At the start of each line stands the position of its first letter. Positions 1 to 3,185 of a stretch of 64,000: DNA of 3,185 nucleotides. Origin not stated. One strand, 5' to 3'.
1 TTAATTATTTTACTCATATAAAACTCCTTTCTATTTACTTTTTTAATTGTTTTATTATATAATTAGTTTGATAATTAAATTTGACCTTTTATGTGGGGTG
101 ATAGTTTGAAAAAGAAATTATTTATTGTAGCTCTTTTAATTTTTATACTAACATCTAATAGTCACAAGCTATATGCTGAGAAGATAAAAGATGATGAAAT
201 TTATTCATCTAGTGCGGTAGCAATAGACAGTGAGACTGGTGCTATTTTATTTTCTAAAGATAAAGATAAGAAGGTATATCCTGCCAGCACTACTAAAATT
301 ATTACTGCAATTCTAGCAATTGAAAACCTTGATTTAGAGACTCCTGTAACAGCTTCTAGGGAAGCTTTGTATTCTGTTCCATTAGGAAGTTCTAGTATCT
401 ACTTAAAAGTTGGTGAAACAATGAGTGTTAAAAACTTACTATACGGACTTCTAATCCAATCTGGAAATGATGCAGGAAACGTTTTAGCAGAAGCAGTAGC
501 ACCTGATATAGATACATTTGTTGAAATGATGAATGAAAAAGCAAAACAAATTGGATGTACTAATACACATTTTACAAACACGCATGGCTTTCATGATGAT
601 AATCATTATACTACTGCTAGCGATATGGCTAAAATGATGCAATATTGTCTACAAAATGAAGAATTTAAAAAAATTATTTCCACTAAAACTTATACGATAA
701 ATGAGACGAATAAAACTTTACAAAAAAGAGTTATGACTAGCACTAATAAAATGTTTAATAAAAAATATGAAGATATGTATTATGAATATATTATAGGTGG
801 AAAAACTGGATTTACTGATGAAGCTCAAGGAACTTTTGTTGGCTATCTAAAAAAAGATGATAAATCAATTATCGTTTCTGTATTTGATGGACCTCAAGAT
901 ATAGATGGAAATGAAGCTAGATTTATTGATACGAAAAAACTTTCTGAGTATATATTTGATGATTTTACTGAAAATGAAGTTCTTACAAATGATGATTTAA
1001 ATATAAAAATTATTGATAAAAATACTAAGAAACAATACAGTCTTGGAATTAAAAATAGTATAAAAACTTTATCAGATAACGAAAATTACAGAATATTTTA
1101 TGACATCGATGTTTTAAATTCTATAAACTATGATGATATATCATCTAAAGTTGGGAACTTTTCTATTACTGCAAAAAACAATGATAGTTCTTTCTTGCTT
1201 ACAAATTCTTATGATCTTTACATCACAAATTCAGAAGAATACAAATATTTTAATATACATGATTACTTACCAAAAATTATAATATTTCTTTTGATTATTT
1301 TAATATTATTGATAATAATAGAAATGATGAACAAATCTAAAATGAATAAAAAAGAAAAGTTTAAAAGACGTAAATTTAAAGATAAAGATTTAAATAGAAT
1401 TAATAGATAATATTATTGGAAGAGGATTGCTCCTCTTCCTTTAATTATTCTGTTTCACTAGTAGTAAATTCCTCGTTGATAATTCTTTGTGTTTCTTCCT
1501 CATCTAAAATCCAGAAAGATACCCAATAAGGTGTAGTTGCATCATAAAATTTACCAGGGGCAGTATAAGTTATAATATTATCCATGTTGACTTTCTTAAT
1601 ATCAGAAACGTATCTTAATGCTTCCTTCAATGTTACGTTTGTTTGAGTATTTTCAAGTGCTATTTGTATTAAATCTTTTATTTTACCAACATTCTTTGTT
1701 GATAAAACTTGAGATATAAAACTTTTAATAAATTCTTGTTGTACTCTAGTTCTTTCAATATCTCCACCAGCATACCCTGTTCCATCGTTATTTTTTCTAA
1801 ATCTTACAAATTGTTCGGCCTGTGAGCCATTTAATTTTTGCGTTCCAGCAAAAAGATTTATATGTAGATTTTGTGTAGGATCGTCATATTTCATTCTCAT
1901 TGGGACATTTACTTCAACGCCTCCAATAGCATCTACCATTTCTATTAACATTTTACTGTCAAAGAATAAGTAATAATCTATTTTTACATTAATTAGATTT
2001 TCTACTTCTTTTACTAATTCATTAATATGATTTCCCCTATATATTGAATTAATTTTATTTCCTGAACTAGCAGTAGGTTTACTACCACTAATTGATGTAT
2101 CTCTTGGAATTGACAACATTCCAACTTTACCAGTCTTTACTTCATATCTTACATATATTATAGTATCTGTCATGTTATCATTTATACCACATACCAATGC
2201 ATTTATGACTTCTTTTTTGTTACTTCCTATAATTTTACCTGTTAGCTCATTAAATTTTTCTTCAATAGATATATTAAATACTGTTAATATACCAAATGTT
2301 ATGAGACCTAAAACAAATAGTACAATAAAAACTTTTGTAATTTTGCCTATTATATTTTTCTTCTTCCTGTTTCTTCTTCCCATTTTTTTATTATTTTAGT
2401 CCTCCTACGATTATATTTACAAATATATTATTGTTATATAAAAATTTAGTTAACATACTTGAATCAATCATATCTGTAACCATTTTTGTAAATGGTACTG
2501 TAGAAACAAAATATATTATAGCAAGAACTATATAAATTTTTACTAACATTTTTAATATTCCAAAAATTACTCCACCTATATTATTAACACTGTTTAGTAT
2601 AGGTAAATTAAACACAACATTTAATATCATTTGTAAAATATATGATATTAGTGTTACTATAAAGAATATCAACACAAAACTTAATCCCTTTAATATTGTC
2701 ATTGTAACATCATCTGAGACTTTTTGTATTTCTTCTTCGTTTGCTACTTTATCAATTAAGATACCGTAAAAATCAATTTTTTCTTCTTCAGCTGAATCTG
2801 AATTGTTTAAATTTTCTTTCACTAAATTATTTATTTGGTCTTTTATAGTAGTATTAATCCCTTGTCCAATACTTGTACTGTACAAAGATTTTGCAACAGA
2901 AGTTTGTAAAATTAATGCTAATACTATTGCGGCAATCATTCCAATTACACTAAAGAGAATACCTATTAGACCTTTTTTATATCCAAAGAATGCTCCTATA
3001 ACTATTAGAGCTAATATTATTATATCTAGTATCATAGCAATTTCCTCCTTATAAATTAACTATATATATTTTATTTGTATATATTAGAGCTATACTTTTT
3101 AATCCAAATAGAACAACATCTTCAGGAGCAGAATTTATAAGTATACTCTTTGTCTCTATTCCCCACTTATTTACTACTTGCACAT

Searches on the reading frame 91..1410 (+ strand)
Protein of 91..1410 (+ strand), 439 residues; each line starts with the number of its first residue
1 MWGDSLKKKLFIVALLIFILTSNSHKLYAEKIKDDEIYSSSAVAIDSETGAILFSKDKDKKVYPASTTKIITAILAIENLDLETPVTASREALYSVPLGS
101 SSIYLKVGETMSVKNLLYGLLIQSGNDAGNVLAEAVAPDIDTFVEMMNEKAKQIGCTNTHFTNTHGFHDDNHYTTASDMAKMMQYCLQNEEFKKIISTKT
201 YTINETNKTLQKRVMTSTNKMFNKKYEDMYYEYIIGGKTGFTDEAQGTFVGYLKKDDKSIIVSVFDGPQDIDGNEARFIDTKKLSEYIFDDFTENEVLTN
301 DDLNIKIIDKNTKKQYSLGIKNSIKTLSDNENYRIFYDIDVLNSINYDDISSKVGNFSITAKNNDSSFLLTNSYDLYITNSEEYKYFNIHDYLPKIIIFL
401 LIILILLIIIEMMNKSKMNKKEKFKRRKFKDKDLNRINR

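Call 65: search_protein_families(library=pfam, proteins=[window:91-1410:+], max_evalue=0.00001)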
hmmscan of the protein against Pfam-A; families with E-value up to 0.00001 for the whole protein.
window:91-1410:+ (439 aa): 4 families
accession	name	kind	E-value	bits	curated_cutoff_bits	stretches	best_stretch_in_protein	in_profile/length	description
PF00768.25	Peptidase_S11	-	2.9e-53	181.2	27.6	1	33-267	6-237/239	D-alanyl-D-alanine carboxypeptidase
PF13354.11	Beta-lactamase2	-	2.5e-12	47.1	22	1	44-265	4-213/214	Beta-lactamase enzyme family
PF02113.21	Peptidase_S13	-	6.1e-07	29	22.8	1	30-84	7-63/444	D-Ala-D-Ala carboxypeptidase 3 (S13) family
PF00905.27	Transpeptidase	-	3.2e-06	27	22.1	0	195-269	200-282/299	Penicillin binding protein transpeptidase domain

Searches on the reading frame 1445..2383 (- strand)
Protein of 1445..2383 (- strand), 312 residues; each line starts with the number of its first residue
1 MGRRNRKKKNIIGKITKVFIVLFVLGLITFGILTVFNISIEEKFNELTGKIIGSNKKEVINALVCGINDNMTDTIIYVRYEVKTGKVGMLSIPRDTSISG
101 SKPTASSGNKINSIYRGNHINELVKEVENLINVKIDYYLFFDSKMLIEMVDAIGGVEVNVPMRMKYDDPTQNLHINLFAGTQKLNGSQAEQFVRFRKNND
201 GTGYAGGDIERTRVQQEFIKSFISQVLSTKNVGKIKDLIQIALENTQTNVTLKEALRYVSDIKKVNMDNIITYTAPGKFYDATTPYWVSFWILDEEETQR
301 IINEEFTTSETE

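Call 65: search_protein_families(library=pfam, proteins=[window:1445-2383:-], max_evalue=0.00001)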
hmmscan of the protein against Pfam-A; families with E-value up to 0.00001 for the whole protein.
window:1445-2383:- (312 aa): 1 family
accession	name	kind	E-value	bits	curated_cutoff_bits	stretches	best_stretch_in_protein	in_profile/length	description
PF03816.19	LytR_cpsA_psr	-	2.2e-37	129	24.6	1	72-227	2-149/150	LytR_cpsA_psr family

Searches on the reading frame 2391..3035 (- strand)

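Call 84: search_protein_families(library=pfam, proteins=[window:2391-3035:-], max_evalue=0.0001)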
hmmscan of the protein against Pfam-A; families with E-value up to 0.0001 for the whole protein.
window:2391-3035:- (214 aa): 1 family
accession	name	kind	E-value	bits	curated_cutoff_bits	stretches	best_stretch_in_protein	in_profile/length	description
PF02674.22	Colicin_V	-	9.7e-21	74.7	29.3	2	111-200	55-140/144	Colicin V production protein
